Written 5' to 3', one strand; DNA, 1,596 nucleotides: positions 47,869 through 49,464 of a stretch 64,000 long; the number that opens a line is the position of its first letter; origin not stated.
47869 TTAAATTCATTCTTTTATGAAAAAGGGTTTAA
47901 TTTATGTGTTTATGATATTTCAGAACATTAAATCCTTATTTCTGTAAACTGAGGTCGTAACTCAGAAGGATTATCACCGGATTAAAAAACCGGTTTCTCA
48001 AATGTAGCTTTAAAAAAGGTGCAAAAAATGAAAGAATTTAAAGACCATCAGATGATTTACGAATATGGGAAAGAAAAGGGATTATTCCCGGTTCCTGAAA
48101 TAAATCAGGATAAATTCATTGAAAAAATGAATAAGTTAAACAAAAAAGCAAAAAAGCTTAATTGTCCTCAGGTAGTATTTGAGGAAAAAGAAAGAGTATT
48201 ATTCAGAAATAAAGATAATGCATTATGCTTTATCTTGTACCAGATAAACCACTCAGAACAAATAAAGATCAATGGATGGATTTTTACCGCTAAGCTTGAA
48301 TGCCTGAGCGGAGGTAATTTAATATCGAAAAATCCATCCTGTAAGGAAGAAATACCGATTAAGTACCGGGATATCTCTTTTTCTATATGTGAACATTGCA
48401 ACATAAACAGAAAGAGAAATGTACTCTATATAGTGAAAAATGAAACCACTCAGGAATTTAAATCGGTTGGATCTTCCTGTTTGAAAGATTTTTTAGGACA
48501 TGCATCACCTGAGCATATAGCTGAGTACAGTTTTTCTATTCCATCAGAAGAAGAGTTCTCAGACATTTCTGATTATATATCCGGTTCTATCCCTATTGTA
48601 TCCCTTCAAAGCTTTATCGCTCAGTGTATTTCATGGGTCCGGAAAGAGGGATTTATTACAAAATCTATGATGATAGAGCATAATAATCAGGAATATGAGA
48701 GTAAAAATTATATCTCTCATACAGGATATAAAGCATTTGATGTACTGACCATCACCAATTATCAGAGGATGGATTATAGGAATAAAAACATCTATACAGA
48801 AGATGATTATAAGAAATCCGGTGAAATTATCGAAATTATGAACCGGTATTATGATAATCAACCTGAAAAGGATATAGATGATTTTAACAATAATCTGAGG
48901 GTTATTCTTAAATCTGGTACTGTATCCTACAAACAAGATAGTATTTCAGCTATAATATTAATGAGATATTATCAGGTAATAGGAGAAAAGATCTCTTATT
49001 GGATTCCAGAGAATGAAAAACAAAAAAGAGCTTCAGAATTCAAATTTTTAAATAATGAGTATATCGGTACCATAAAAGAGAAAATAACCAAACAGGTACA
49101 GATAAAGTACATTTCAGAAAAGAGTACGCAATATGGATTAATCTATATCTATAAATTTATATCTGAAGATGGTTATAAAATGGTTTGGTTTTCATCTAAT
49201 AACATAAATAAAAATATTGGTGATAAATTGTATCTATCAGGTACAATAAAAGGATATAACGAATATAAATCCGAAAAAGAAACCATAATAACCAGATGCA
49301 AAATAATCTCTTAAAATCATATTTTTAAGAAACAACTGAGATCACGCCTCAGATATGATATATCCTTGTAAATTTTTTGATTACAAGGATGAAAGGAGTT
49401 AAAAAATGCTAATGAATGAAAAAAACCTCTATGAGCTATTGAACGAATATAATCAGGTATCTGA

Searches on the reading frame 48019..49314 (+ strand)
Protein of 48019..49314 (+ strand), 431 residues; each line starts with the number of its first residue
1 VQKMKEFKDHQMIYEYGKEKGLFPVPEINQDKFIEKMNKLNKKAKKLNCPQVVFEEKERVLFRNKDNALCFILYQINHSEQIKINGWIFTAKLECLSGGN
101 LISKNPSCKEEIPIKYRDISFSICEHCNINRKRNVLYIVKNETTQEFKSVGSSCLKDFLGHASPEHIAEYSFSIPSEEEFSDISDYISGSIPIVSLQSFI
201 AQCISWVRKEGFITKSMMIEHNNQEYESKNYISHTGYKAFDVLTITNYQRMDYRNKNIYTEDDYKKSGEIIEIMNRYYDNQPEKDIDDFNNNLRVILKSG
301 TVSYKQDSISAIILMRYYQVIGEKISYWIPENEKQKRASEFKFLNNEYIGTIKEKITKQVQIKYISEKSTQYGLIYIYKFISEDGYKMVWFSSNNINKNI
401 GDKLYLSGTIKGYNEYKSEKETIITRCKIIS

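Call 22: search_protein_families(library=pfam, proteins=[window:48019-49314:+], max_evalue=0.01)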
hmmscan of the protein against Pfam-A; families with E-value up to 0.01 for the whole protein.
window:48019-49314:+ (431 aa): 1 family
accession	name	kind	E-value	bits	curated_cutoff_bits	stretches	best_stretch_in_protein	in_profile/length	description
PF06416.18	T3SS_NleG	-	0.008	16.5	25.3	0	27-76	21-70/113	Effector protein NleG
